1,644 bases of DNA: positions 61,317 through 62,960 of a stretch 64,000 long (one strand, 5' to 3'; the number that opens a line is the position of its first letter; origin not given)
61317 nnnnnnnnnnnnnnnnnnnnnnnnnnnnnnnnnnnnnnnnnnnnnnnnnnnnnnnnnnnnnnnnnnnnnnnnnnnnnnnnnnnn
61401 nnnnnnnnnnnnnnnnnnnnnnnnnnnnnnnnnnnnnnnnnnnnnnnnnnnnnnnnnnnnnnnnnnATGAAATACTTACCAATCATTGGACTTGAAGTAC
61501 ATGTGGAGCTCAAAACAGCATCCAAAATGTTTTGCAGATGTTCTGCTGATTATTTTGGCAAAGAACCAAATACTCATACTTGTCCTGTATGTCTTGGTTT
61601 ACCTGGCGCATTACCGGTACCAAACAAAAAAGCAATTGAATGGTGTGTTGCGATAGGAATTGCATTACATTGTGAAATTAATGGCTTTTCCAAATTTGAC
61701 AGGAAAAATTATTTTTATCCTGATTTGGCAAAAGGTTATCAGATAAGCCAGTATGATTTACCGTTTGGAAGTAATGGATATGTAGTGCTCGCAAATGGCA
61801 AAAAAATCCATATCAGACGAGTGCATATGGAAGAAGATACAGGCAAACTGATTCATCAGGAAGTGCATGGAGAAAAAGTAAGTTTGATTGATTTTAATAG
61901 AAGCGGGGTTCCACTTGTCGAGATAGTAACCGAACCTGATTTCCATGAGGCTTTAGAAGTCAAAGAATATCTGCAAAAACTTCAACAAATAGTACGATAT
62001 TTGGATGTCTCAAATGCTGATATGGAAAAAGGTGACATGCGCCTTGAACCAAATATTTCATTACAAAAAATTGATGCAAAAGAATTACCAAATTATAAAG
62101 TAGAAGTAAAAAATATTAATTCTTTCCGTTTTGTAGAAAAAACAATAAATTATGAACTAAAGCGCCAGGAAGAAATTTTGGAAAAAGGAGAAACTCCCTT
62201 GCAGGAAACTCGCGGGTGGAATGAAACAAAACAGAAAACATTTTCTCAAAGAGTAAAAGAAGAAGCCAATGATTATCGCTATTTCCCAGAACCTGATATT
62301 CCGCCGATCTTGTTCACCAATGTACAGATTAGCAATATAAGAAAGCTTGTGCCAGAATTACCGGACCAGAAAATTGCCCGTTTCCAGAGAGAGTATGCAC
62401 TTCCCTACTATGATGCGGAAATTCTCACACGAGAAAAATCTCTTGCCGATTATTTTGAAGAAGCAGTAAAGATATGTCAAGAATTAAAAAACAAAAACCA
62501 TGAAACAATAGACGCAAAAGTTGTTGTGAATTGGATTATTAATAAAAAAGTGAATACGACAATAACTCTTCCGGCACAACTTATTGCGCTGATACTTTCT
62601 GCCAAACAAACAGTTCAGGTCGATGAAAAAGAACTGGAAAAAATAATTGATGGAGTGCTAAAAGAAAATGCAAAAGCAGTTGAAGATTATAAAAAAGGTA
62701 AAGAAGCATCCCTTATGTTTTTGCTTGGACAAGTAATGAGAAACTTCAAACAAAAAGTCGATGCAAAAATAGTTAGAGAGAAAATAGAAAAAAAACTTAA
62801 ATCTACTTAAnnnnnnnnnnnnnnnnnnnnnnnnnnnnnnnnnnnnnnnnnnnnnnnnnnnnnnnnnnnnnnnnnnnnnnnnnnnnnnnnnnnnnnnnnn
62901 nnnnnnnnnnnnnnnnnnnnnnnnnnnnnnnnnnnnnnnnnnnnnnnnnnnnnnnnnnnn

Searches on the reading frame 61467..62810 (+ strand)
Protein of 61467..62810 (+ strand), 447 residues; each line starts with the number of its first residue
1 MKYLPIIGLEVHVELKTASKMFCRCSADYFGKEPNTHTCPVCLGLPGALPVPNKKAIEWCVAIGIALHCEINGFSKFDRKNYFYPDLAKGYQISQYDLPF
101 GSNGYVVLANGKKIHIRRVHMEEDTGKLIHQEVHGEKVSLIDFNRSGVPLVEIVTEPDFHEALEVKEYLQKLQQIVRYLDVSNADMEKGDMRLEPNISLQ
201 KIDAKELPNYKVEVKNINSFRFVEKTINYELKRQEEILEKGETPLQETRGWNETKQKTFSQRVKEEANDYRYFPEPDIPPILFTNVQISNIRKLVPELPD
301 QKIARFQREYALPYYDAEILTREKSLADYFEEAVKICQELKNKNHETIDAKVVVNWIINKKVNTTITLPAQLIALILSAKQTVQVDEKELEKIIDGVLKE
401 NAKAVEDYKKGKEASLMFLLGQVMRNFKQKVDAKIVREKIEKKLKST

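Call 103: search_protein_families(library=pfam, proteins=[window:61467-62810:+], max_evalue=0.0001)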
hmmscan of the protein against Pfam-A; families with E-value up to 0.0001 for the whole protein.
window:61467-62810:+ (447 aa): 2 families
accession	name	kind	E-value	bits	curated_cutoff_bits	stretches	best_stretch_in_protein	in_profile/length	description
PF02934.20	GatB_N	-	1.1e-112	376.2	23.4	1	6-285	2-273/277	GatB/GatE catalytic domain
PF02637.23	GatB_Yqey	-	2.8e-16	60.2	27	1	371-444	74-148/148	GatB domain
